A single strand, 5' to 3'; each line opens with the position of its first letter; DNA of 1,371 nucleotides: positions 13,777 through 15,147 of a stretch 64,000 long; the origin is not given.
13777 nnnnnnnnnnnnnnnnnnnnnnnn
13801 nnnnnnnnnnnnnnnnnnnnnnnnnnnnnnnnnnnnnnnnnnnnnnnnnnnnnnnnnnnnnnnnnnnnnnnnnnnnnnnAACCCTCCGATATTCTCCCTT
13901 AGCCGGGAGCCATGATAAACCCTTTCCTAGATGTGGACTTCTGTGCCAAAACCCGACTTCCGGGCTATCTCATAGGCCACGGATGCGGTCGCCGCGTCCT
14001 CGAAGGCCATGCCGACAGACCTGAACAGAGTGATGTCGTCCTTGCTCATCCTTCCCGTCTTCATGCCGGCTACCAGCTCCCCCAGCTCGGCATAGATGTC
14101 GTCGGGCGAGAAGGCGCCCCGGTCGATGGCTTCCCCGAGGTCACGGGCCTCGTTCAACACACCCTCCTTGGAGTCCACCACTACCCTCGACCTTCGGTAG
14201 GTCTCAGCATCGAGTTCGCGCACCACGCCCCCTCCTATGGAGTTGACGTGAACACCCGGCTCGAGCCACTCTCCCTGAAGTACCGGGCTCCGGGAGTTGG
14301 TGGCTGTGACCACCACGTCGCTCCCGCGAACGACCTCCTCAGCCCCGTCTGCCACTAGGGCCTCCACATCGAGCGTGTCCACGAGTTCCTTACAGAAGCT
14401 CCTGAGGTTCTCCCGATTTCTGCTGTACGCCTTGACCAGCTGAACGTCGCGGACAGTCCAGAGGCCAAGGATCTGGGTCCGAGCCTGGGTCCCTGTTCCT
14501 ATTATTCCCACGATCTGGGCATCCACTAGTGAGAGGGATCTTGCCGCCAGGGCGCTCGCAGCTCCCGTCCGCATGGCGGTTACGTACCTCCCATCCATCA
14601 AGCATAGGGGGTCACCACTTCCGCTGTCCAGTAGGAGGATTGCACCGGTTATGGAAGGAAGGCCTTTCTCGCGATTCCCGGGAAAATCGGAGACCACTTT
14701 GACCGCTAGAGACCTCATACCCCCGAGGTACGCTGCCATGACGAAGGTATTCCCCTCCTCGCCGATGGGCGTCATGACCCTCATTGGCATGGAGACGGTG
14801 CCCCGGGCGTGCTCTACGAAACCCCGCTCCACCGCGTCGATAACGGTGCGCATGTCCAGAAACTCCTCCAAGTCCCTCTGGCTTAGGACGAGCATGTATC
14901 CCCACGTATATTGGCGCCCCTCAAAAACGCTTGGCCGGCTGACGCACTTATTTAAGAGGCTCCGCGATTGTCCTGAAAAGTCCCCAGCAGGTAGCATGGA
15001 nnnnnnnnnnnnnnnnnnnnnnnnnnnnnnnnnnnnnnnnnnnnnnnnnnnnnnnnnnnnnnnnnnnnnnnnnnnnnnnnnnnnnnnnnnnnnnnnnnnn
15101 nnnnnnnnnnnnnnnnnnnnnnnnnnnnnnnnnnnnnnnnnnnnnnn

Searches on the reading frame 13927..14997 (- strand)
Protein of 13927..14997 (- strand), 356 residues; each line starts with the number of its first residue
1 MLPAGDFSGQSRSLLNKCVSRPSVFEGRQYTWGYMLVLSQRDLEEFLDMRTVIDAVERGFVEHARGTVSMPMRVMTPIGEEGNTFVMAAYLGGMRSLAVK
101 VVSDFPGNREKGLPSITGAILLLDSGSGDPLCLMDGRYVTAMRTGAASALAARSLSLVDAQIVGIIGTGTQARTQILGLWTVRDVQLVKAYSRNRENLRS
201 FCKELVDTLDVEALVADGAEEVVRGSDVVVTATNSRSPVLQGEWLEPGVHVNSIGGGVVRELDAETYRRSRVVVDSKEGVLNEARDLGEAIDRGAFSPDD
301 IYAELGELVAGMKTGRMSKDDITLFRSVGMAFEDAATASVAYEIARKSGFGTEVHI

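Call 5: search_protein_families(library=pfam, proteins=[window:13927-14997:-], max_evalue=0.01)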
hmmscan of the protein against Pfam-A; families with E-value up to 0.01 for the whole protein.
window:13927-14997:- (356 aa): 3 families
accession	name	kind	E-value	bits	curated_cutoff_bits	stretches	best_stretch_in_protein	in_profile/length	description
PF02423.21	OCD_Mu_crystall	-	3.5e-74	250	24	1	37-347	5-312/314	Ornithine cyclodeaminase/mu-crystallin family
PF01488.26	Shikimate_DH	-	2.9e-06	27.8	24.3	1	150-249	2-99/138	Shikimate / quinate 5-dehydrogenase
PF03807.23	F420_oxidored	-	0.00029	21.8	21.6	1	163-233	2-67/94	NADP oxidoreductase coenzyme F420-dependent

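Call 6: search_protein_families(library=ncbifam, proteins=[window:13927-14997:-], max_evalue=0.01)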
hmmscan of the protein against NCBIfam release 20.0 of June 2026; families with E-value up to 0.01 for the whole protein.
window:13927-14997:- (356 aa): 14 families
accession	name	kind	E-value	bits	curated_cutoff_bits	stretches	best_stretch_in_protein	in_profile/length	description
NF006379.0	PRK08618.1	equivalog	3.7e-82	276.2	417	1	35-355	1-325/326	ornithine cyclodeaminase family protein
TIGR02371.1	ala_DH_arch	equivalog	2e-75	254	409.15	1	35-355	2-323/325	alanine dehydrogenase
NF004793.0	PRK06141.1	equivalog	2.6e-71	240.2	322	1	35-346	1-312/314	bifunctional Delta(1)-pyrroline-2-carboxylate/Delta(1)-piperideine-2-carboxylate reductase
NF006141.0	PRK08291.1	equivalog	2.9e-65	220.4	408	1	35-354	4-328/330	cyclodeaminase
TIGR02992.1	ectoine_eutC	equivalog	1.9e-58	198.1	471.65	1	36-352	2-323/326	ectoine utilization protein EutC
NF005296.0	PRK06823.1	equivalog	3e-47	161.1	438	1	35-342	1-310/315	ornithine cyclodeaminase family protein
TIGR03944.1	dehyd_SbnB_fam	equivalog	4.3e-46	157.4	326.9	1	35-355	1-325/327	2,3-diaminopropionate biosynthesis protein SbnB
NF005603.0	PRK07340.1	equivalog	4.5e-45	154.2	266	1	36-345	5-303/307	delta(1)-pyrroline-2-carboxylate reductase family protein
NF045643.1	ImmsucRedBhcD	equivalog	3.4e-43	148.2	500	1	35-356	1-321/321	iminosuccinate reductase BhcD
NF005762.1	PRK07589.1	equivalog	6.8e-40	137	350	1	96-355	64-319/334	ornithine cyclodeaminase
NF045512.1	PyrPipCarbRedLhpI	equivalog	2.4e-37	128.7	400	1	38-343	3-295/298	bifunctional Delta(1)-pyrroline-2-carboxylate/Delta(1)-piperideine-2-carboxylate reductase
NF004848.0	PRK06199.1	subfamily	5.3e-32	111.3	362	1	84-354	78-370/379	tyramine oxidase subunit B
NF005011.0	PRK06407.1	subfamily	2.2e-29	102.6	337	1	35-339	2-293/302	ornithine cyclodeaminase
TIGR01035.1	hemA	equivalog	0.00012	21.1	209.55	1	146-246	166-261/416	glutamyl-tRNA reductase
